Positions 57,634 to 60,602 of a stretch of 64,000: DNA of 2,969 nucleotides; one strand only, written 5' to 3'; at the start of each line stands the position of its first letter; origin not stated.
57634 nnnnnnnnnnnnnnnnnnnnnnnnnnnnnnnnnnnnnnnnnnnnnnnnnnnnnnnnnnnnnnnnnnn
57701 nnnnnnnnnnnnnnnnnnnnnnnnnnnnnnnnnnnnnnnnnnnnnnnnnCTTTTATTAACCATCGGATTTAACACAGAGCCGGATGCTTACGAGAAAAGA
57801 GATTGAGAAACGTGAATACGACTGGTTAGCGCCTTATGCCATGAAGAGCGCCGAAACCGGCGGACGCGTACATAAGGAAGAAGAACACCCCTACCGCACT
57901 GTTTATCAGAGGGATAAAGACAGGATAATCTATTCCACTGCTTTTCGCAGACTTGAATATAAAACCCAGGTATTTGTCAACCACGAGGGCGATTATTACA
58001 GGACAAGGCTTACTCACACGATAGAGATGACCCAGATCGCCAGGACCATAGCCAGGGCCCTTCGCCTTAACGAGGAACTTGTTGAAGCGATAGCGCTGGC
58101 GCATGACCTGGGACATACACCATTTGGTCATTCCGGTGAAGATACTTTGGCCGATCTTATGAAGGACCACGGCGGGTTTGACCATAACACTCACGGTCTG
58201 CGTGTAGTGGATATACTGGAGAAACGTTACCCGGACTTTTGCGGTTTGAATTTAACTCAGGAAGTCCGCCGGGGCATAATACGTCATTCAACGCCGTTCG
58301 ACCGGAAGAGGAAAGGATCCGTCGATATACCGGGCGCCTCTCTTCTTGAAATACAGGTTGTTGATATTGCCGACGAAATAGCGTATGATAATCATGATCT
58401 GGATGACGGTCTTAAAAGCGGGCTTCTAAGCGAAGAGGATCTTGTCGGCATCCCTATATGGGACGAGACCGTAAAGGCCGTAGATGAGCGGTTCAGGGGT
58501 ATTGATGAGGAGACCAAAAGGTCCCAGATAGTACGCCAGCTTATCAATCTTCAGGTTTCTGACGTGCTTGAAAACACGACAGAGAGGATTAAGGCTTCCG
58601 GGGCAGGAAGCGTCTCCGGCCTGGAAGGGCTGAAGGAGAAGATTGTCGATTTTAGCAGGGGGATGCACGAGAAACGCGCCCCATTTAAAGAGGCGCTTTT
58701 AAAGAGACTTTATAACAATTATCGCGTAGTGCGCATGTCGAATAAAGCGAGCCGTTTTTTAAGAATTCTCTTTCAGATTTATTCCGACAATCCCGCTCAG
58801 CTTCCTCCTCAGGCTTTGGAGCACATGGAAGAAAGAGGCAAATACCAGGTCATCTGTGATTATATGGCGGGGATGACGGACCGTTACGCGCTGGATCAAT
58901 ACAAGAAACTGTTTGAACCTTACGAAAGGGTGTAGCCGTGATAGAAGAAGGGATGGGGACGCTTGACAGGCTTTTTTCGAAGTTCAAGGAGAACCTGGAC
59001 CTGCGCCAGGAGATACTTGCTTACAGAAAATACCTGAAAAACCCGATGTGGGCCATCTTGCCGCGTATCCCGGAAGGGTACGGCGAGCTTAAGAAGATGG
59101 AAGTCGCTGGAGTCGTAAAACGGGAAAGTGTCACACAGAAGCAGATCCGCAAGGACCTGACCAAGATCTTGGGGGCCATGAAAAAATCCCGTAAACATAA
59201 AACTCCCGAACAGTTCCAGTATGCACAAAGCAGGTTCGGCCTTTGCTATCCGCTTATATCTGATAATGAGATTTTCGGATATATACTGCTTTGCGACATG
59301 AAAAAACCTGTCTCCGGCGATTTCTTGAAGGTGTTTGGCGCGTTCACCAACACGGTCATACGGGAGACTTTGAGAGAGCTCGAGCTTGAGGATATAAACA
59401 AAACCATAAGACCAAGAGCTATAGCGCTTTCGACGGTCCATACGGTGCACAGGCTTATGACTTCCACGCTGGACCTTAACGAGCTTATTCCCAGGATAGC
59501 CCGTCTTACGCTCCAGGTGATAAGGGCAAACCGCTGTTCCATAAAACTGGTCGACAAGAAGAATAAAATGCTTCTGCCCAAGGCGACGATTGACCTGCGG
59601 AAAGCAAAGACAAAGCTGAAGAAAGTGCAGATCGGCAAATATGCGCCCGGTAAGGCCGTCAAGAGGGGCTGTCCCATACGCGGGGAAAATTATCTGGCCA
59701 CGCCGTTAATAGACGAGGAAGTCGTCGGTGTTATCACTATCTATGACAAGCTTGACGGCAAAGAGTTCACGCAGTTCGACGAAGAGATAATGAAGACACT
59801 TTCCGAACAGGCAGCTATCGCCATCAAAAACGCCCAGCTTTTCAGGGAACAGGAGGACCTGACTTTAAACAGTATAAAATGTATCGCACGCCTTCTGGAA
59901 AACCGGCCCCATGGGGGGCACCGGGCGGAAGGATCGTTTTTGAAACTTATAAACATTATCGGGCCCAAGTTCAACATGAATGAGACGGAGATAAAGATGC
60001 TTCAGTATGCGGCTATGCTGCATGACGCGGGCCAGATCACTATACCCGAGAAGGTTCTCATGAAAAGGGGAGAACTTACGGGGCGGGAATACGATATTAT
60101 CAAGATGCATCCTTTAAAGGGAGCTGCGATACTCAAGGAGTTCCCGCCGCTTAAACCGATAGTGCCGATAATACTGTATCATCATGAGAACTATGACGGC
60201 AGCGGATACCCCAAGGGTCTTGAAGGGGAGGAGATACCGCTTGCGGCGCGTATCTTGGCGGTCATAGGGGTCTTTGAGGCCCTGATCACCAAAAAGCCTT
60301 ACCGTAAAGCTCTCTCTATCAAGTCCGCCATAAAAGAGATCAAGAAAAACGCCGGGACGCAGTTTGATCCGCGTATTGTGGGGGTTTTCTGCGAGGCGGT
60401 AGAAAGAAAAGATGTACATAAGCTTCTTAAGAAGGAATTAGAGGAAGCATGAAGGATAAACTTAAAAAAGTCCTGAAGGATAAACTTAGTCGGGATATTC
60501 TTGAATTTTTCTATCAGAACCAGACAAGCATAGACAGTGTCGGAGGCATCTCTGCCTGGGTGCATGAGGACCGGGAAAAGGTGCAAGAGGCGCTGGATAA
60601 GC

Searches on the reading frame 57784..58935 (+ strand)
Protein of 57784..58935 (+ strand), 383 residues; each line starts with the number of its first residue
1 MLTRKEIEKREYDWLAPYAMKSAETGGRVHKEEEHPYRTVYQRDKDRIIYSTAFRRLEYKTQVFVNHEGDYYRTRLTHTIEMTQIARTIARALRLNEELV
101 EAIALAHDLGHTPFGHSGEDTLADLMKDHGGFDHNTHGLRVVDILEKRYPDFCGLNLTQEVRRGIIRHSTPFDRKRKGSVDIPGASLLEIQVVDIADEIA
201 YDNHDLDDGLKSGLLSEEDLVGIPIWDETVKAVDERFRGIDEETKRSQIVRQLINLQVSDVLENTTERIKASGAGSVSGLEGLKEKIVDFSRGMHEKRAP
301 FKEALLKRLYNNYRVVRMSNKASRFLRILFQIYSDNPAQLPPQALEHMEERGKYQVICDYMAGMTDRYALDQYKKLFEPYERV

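Call 5: search_protein_families(library=pfam, proteins=[window:57784-58935:+], max_evalue=0.01)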
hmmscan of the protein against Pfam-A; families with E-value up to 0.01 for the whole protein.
window:57784-58935:+ (383 aa): 2 families
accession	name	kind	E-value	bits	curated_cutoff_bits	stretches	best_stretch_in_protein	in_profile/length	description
PF13286.11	HD_assoc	-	3.3e-22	79.2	22.2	1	288-375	1-91/91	Phosphohydrolase-associated domain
PF01966.28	HD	-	3.5e-16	60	22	1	75-201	1-115/116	HD domain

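Call 6: search_protein_families(library=padloc, proteins=[window:57784-58935:+], max_evalue=0.1)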
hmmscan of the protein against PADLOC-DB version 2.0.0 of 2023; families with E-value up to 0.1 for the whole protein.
window:57784-58935:+ (383 aa): 2 families
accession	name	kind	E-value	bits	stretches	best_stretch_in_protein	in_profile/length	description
PDLC02374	dGTPase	-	2.4e-94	314.9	1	22-379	24-373/395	-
PDLC01254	Cas3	-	0.038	12.2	1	72-170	6-89/164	CAS-I; effector_G3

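Call 8: search_protein_families(library=ncbifam, proteins=[window:57784-58935:+], max_evalue=0.01)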
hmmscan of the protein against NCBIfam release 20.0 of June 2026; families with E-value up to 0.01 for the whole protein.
window:57784-58935:+ (383 aa): 12 families
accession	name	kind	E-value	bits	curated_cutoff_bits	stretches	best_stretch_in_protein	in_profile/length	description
NF002326.0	PRK01286.1-1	equivalog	3.1e-141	471.1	390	1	13-381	7-377/379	deoxyguanosinetriphosphate triphosphohydrolase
NF002328.0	PRK01286.1-3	equivalog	4.8e-111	371.6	467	1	12-378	12-398/404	deoxyguanosinetriphosphate triphosphohydrolase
NF002327.0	PRK01286.1-2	equivalog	1.1e-107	360.1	393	1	3-379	4-339/345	deoxyguanosinetriphosphate triphosphohydrolase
NF002330.0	PRK01286.1-5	equivalog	2.6e-86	290.2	511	1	15-377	2-376/384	deoxyguanosinetriphosphate triphosphohydrolase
TIGR01353.1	dGTP_triPase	subfamily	3.7e-84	283.5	152.35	2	38-174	2-149/389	dGTP triphosphohydrolase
NF002329.0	PRK01286.1-4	equivalog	5.8e-80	269.1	494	1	1-379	1-337/342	deoxyguanosinetriphosphate triphosphohydrolase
NF041026.1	antiphage_dGTPase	exception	2.9e-68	231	400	2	30-175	8-163/425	anti-phage deoxyguanosine triphosphatase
NF003701.1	PRK05318.1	subfamily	6.9e-57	193.2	383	2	30-174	9-164/426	anti-phage deoxyguanosine triphosphatase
NF002829.0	PRK03007.1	equivalog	6.1e-49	167.1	385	2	28-158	17-154/425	deoxyguanosinetriphosphate triphosphohydrolase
NF002205.0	PRK01096.1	equivalog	2.6e-31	109.2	439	2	26-130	13-133/444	deoxyguanosinetriphosphate triphosphohydrolase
NF003429.0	PRK04926.1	equivalog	1.6e-25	89.9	405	2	31-127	22-137/500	dGTPase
TIGR00277.1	HDIG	domain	7.4e-06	25.8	27.6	1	76-139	6-62/84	HDIG domain-containing metalloprotein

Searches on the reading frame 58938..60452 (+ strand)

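Call 5: search_protein_families(library=pfam, proteins=[window:58938-60452:+], max_evalue=0.01)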
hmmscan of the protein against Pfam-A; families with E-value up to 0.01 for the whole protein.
window:58938-60452:+ (504 aa): 5 families
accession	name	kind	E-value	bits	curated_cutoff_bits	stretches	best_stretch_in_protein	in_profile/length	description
PF13487.12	HD_5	-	1e-41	142.9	27.2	1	315-480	2-170/170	HD domain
PF01966.28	HD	-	1.7e-11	44.8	22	1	336-447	10-114/116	HD domain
PF01590.32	GAF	-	7.4e-11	43.1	22.4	1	240-296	80-133/133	GAF domain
PF13185.12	GAF_2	-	1.7e-09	38.5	28.6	1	247-296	88-135/136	GAF domain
PF13492.12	GAF_3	-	2.4e-08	34.9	27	1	180-298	2-129/129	GAF domain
